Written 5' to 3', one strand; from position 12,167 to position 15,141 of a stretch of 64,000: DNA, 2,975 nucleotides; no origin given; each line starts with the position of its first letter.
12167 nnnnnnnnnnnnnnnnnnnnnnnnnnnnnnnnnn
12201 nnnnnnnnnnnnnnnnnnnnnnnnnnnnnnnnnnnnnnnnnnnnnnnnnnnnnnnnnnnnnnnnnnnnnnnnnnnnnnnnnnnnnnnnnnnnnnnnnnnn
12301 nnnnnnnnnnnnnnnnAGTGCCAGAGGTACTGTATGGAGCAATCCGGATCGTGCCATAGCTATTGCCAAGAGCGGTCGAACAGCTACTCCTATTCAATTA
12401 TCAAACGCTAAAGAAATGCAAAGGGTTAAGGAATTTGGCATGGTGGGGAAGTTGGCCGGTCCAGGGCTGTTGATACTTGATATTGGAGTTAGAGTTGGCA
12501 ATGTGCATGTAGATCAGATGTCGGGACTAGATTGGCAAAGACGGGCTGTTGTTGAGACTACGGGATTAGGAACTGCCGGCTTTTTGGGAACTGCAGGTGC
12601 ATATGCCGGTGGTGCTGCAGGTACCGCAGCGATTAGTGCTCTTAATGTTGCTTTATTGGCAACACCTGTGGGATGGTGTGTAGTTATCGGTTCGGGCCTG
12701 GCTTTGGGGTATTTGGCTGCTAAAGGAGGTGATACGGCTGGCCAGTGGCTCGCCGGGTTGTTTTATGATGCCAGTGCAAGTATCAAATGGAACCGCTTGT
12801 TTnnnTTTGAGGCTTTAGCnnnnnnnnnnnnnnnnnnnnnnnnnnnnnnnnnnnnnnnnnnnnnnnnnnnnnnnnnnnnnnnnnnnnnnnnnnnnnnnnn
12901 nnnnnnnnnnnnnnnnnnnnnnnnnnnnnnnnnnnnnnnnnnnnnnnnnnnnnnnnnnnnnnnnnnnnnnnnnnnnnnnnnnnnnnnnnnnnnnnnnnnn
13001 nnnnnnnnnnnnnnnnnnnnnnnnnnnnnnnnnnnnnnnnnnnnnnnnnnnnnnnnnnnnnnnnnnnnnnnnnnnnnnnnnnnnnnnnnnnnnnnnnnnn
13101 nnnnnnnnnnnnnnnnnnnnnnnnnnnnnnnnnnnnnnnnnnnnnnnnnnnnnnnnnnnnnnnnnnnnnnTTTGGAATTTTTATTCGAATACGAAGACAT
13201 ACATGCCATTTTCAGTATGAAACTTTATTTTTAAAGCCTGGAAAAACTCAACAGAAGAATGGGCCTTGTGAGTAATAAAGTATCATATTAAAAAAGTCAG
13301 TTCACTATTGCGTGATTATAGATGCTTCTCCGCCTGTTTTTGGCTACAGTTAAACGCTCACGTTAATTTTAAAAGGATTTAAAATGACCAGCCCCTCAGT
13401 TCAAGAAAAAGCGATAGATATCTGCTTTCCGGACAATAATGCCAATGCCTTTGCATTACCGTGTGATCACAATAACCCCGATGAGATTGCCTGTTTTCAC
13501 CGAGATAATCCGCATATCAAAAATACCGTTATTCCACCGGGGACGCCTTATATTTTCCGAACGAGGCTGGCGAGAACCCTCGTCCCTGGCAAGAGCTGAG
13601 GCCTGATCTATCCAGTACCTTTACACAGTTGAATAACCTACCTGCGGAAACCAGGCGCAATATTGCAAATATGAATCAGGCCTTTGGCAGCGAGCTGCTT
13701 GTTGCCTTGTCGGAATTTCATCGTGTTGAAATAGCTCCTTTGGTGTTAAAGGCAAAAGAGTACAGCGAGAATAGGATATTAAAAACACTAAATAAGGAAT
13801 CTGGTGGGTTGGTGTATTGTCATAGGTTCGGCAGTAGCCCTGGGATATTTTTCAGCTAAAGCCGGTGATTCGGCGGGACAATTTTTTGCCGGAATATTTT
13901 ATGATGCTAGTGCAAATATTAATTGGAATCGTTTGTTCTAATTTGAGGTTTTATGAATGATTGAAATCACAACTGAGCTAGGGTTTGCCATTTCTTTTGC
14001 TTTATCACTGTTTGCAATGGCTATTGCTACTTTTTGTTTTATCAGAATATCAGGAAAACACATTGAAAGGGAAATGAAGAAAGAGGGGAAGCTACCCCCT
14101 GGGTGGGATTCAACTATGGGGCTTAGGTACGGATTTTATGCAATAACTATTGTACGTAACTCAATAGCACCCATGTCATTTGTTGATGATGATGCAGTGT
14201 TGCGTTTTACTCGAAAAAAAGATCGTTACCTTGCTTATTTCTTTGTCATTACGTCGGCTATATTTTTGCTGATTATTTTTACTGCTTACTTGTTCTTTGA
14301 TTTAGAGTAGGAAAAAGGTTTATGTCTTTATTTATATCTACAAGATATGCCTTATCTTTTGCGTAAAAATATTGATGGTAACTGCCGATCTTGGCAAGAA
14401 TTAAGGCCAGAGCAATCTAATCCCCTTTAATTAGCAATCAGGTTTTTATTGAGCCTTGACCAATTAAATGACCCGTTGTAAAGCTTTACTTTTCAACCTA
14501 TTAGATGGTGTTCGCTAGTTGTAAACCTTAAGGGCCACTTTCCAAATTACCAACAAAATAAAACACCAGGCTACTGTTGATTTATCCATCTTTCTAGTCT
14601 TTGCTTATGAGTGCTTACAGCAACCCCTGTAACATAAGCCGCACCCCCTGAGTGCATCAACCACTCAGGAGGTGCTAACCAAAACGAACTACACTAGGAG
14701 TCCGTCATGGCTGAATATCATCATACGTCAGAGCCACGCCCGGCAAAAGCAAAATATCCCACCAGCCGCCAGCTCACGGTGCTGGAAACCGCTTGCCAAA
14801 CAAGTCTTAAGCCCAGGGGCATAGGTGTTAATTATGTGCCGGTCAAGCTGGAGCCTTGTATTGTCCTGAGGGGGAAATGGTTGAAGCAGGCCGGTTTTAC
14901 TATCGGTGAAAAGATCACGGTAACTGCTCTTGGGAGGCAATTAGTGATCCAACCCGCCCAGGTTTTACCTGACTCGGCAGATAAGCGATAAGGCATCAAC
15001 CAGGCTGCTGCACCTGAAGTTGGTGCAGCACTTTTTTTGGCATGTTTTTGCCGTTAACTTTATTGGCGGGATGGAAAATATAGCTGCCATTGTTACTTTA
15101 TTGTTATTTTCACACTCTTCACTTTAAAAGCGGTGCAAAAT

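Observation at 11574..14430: Tandemly duplicated toxin/immunity-like cassette with progressive decay of the toxin copies and retention of both immunity-like genes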

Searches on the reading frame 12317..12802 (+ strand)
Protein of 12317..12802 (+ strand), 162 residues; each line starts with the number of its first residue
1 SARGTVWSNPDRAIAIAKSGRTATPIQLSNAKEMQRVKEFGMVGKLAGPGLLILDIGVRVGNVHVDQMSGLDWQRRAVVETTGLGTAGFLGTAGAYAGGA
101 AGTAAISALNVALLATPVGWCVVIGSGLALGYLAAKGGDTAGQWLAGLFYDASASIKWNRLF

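Call 86: search_solved_structures(query=A6, max_evalue=10, show_alignments=0)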
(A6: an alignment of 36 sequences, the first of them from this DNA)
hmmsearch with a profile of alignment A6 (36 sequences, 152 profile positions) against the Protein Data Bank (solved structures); distinct sequences matched with E-value up to 10: 9.
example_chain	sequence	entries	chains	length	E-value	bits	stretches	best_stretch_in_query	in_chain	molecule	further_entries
1rh1_A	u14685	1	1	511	0.00033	23.5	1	33-137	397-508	Colicin B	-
1col_A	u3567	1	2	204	0.01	18.7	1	38-137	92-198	COLICIN A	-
8iom_A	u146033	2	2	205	0.016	18.1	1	29-139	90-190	Colicin 1B | Colicin Ib protein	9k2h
5cdi_A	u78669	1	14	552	0.031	17.1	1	36-97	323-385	Chaperonin 60B1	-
5cdk_A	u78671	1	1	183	0.054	16.3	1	36-81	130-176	Chaperonin 60B1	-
3few_X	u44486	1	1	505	0.083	15.7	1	39-144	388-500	Colicin S4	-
7pl4_A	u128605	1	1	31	0.51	13.1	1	101-128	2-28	Insulin receptor-related protein beta chain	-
20yy_A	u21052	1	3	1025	4.9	10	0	37-99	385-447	Multidrug efflux RND transporter permease subunit MexK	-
9xwg_A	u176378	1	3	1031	5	9.9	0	37-99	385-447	Multidrug efflux RND transporter permease subunit MexK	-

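Call 87: search_protein_families(library=pfam, alignment_id=A6, max_evalue=1)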
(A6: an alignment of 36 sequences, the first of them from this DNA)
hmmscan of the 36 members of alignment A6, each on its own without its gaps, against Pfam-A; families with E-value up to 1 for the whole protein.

A. member 1, seq(162 aa): 0 families

B. families by the number of members that match (of 36 scanned): 21 families
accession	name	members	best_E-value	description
PF19258.4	KxYKxGKxW_sig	2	0.075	KxYKxGKxW signal peptide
PF04418.17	DUF543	1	0.0022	Domain of unknown function (DUF543)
PF01024.24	Colicin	1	0.0058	Colicin pore forming domain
PF01944.22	SpoIIM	1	0.02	Stage II sporulation protein M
PF03628.18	PapG_C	1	0.023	PapG chaperone-binding domain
PF09258.16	Glyco_transf_64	1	0.056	Glycosyl transferase family 64 domain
PF07199.16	DUF1411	1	0.066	Protein of unknown function (DUF1411)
PF12732.12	YtxH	1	0.083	YtxH-like protein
PF23020.1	PEX14-like_2nd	1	0.14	Peroxisomal membrane protein PEX14-like, central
PF09527.15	ATPase_gene1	1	0.17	Putative F0F1-ATPase subunit Ca2+/Mg2+ transporter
PF01618.21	MotA_ExbB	1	0.18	MotA/TolQ/ExbB proton channel family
PF20990.2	DUF2207_C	1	0.19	Predicted membrane protein (DUF2207) C-terminal domain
PF07332.16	Phage_holin_3_6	1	0.2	Putative Actinobacterial Holin-X, holin superfamily III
PF04930.20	FUN14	1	0.2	FUN14 family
PF19382.4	DUF5957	1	0.27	Family of unknown function (DUF5957)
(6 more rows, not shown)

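Call 88: search_solved_structures(query=A6, max_evalue=0.1, show_alignments=5)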
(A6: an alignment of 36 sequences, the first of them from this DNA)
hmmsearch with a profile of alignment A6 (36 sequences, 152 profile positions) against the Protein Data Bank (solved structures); distinct sequences matched with E-value up to 0.1: 6.
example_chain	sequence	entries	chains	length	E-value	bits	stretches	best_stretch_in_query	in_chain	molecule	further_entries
1rh1_A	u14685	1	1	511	0.00033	23.5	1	33-137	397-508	Colicin B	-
1col_A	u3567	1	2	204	0.01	18.7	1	38-137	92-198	COLICIN A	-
8iom_A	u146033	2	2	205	0.016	18.1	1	29-139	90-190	Colicin 1B | Colicin Ib protein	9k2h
5cdi_A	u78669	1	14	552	0.031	17.1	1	36-97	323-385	Chaperonin 60B1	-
5cdk_A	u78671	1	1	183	0.054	16.3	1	36-81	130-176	Chaperonin 60B1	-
3few_X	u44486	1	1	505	0.083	15.7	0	39-144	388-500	Colicin S4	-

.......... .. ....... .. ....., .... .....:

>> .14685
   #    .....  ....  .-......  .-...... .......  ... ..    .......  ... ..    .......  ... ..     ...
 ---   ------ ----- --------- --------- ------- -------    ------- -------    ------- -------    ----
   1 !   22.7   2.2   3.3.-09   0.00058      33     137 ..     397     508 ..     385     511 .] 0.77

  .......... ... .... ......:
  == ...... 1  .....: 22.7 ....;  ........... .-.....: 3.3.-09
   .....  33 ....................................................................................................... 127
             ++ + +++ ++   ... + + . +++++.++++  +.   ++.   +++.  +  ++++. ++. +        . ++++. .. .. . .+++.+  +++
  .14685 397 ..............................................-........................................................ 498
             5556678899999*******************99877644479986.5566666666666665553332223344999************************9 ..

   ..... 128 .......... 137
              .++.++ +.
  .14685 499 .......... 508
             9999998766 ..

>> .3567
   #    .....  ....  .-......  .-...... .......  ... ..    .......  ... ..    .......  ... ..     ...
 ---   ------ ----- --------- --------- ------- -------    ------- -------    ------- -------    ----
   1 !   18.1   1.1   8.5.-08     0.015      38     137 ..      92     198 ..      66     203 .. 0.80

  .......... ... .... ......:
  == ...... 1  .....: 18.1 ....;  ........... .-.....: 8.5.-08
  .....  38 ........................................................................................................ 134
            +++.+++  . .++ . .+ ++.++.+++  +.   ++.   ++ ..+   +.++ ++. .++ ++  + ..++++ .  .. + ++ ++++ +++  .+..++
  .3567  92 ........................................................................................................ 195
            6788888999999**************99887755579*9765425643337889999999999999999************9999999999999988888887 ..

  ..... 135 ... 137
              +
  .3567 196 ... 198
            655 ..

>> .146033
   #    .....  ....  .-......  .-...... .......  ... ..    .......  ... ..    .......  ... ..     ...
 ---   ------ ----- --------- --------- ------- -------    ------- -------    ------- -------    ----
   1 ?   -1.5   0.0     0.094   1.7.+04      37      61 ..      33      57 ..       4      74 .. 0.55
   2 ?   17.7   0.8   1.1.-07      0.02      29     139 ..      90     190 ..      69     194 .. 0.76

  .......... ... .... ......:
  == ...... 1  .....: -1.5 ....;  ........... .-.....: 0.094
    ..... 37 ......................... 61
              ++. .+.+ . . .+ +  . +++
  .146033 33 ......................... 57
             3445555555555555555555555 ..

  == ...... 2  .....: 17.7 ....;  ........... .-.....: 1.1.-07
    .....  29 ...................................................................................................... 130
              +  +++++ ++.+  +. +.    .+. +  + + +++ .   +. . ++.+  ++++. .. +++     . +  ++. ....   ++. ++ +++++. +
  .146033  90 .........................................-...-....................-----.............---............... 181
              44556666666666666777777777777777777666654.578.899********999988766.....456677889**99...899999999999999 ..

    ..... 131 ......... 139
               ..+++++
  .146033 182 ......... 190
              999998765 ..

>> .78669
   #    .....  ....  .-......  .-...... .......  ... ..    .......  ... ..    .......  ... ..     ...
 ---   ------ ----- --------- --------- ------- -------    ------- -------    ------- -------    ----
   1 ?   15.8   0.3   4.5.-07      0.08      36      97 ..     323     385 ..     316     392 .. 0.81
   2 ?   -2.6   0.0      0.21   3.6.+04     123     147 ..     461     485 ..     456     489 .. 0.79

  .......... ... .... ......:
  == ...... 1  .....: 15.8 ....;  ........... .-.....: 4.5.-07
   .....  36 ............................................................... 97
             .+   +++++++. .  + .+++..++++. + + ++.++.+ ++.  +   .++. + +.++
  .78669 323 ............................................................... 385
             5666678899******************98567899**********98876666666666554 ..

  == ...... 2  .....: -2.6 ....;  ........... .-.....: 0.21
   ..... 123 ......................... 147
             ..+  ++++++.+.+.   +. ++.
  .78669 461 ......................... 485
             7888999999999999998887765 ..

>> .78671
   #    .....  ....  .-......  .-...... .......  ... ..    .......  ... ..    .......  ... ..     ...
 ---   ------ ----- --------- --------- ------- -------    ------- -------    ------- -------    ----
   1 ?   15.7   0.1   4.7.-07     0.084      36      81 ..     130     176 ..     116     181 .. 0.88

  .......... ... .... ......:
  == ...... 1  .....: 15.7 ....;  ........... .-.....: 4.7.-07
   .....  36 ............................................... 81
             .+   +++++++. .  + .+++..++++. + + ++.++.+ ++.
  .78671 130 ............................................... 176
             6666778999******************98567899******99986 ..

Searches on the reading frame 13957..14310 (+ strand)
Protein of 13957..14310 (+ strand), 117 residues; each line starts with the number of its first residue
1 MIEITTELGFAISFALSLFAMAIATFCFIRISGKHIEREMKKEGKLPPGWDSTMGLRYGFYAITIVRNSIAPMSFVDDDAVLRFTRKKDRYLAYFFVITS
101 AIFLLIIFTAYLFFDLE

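Call 4: search_protein_families(library=pfam, proteins=[window:13957-14310:+], max_evalue=0.1)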
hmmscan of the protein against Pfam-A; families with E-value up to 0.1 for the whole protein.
window:13957-14310:+ (117 aa): 0 families

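Call 9: search_protein_families(library=ncbifam, proteins=[window:13957-14310:+], max_evalue=0.1)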
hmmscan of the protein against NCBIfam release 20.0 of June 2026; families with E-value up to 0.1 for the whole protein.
window:13957-14310:+ (117 aa): 1 family
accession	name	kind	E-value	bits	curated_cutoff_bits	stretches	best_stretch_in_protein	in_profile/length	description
NF010306.0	PRK13743.1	equivalog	0.075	12.8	144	0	85-109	34-59/140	F-type conjugal transfer protein TrbF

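Call 24: search_protein_families(library=padloc, proteins=[window:13957-14310:+], max_evalue=0.01)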
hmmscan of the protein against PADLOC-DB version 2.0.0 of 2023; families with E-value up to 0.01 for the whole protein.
window:13957-14310:+ (117 aa): 0 families

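Call 25: search_protein_families(library=phrogs, proteins=[window:13957-14310:+], max_evalue=0.01)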
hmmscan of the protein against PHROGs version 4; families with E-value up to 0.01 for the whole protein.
window:13957-14310:+ (117 aa): 0 families

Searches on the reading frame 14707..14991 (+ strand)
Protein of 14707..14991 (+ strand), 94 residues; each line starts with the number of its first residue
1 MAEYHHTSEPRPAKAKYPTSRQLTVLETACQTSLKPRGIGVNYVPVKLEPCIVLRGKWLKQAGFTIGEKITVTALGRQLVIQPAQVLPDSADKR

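Call 4: search_protein_families(library=pfam, proteins=[window:14707-14991:+], max_evalue=0.1)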
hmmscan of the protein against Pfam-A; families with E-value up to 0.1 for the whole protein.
window:14707-14991:+ (94 aa): 1 family
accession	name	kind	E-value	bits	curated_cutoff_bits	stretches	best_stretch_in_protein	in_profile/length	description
PF08845.15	SymE_toxin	-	2.7e-12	47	29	1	42-83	7-54/54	Toxin SymE, type I toxin-antitoxin system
